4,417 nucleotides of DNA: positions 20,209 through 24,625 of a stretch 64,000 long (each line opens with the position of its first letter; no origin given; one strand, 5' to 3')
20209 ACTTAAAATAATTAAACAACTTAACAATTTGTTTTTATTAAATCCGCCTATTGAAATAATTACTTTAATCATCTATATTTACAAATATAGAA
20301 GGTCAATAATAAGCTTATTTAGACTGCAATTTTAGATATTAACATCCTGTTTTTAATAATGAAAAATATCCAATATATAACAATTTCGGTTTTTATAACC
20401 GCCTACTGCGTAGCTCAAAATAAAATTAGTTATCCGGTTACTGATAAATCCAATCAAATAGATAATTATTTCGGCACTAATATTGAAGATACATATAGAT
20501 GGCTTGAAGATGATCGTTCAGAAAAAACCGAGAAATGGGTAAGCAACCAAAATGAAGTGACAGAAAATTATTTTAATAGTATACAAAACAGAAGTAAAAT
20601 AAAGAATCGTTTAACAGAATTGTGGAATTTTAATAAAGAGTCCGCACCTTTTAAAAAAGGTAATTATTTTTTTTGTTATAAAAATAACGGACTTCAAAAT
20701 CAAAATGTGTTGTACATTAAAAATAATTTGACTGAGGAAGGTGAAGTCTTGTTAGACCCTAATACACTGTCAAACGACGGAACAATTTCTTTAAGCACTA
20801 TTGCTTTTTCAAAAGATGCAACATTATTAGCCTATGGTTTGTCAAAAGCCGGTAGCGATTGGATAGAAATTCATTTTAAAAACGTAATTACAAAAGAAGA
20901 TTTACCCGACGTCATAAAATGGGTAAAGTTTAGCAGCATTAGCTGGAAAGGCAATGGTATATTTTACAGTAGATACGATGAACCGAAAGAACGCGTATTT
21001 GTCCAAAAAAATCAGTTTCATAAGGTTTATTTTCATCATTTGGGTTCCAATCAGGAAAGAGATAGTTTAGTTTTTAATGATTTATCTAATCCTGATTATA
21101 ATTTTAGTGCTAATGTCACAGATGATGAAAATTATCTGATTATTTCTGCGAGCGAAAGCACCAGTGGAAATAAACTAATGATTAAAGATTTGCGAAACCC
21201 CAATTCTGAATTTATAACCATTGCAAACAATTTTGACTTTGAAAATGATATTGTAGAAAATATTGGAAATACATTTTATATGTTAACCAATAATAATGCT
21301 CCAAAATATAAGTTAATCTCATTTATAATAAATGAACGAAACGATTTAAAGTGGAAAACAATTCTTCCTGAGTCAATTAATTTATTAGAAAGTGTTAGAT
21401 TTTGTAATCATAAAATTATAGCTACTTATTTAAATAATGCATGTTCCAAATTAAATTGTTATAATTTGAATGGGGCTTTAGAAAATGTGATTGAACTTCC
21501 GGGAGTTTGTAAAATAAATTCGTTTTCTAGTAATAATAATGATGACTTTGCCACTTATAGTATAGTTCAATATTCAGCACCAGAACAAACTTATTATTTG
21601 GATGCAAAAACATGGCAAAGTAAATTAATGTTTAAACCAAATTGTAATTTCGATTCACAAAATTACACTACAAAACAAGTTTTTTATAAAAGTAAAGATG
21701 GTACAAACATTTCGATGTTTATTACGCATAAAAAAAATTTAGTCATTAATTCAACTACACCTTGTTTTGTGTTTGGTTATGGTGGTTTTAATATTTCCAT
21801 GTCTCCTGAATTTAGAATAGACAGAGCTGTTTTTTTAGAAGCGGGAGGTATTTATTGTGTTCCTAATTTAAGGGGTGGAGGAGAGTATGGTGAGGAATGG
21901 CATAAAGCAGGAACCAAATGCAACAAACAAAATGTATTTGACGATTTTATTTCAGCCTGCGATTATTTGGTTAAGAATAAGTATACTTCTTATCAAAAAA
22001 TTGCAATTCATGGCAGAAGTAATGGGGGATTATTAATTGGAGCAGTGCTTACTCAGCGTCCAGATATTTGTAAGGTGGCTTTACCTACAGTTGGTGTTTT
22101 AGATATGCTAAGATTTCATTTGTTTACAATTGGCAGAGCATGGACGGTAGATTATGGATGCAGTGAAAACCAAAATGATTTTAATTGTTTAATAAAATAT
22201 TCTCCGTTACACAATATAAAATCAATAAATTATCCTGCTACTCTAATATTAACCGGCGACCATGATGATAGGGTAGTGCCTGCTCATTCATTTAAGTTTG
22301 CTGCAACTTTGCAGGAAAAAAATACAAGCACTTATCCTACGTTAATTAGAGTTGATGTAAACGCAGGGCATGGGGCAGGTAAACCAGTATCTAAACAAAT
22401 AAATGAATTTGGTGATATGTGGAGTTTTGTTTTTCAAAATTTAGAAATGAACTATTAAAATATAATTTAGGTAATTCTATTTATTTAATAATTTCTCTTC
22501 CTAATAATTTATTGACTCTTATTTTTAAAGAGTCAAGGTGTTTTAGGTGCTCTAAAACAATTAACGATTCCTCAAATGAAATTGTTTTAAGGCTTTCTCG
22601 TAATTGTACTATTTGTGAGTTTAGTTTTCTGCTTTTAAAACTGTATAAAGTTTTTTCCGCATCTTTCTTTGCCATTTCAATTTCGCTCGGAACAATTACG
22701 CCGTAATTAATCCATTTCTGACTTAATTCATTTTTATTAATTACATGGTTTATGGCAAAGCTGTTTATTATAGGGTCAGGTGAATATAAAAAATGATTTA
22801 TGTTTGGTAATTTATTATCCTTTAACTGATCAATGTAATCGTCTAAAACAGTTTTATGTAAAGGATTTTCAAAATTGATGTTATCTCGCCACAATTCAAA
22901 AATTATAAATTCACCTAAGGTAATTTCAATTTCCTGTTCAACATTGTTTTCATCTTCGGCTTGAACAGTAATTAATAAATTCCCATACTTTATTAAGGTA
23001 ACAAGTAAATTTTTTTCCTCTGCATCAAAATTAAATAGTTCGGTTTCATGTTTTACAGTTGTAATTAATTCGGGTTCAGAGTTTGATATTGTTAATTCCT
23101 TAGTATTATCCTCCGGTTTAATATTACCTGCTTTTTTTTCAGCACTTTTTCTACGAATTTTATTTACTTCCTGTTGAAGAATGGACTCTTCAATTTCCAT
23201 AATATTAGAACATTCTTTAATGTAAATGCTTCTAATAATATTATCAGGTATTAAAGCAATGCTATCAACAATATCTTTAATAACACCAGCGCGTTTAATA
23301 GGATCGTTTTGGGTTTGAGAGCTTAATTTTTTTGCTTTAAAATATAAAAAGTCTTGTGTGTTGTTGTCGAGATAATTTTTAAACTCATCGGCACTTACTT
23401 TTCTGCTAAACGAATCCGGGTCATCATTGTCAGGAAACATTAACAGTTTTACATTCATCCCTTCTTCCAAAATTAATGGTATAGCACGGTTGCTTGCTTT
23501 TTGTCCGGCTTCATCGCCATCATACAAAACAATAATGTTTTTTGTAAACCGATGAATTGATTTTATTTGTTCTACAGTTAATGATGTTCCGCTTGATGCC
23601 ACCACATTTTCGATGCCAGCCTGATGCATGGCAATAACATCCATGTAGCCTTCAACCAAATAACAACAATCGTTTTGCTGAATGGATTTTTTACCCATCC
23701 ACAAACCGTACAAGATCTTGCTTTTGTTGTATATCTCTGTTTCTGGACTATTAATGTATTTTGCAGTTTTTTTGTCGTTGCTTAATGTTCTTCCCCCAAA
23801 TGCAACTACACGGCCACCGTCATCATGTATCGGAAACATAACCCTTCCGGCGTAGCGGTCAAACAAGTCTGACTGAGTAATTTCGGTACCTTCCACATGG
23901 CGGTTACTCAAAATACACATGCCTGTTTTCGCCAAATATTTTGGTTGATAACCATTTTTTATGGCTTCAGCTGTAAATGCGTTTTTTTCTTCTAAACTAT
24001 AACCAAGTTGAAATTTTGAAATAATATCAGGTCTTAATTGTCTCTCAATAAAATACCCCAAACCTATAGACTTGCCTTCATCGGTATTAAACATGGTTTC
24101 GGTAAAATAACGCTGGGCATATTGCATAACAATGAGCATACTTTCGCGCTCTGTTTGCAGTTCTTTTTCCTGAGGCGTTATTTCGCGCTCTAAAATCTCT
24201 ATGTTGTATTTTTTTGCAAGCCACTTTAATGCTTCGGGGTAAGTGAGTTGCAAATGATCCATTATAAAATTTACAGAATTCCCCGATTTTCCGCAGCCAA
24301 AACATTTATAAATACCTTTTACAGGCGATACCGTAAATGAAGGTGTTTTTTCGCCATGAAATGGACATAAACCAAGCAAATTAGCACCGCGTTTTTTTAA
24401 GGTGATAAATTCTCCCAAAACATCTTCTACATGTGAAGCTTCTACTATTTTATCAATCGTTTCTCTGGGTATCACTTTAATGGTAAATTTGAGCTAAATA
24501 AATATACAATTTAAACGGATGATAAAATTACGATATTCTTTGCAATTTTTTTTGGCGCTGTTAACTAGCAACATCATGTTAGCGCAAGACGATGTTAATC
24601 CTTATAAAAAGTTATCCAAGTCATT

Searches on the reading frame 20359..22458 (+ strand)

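Call 96: search_protein_families(library=pfam, proteins=[window:20359-22458:+], max_evalue=0.00001)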
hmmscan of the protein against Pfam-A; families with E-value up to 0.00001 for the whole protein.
window:20359-22458:+ (699 aa): 2 families
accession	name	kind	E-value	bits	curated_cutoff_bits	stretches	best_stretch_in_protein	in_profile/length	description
PF02897.21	Peptidase_S9_N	-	7e-112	374.6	24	1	26-424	1-411/414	Prolyl oligopeptidase, N-terminal beta-propeller domain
PF00326.27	Peptidase_S9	-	1.8e-58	198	22.6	1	484-696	2-211/213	Prolyl oligopeptidase family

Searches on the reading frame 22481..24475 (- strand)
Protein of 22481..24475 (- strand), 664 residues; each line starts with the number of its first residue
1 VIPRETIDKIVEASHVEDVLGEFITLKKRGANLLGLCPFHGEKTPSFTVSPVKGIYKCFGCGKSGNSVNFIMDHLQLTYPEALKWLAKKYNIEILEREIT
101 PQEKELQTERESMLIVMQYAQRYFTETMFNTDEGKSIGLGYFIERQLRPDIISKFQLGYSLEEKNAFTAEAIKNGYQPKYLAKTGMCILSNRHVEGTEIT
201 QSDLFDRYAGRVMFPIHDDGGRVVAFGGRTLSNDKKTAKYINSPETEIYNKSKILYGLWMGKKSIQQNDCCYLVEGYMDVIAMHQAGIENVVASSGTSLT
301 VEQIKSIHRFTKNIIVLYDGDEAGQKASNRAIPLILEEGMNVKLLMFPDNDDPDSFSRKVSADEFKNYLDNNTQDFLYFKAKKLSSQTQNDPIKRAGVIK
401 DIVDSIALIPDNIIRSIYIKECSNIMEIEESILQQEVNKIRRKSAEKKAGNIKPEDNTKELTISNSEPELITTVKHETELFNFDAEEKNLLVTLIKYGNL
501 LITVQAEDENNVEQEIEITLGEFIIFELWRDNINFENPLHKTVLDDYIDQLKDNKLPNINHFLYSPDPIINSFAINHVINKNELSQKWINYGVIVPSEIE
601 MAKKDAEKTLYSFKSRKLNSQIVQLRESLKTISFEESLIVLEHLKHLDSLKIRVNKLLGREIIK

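Call 96: search_protein_families(library=pfam, proteins=[window:22481-24475:-], max_evalue=0.00001)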
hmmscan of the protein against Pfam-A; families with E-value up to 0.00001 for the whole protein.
window:22481-24475:- (664 aa): 7 families
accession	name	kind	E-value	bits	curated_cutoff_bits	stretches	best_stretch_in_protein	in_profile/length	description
PF01807.25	Zn_ribbon_DnaG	-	3.8e-33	113.7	24.9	1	3-95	2-94/98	CHC2 zinc finger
PF08275.17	DNAG_N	-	5.8e-31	107.7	26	1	125-259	3-125/128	DNA primase catalytic core, N-terminal domain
PF13155.12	Toprim_2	-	1.3e-24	86.8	22.1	1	272-356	1-87/88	Toprim-like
PF13662.12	Toprim_4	-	7.1e-20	71.5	25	1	271-343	3-82/85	Toprim domain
PF01751.28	Toprim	-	5.7e-14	52.5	23.1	1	272-342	3-91/96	Toprim domain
PF13362.12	Toprim_3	-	2e-07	31.8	27.2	1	271-362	2-94/95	Toprim domain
PF10410.14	DnaB_bind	-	5.1e-06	27.1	20.6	0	390-430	15-55/56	DnaB-helicase binding domain of primase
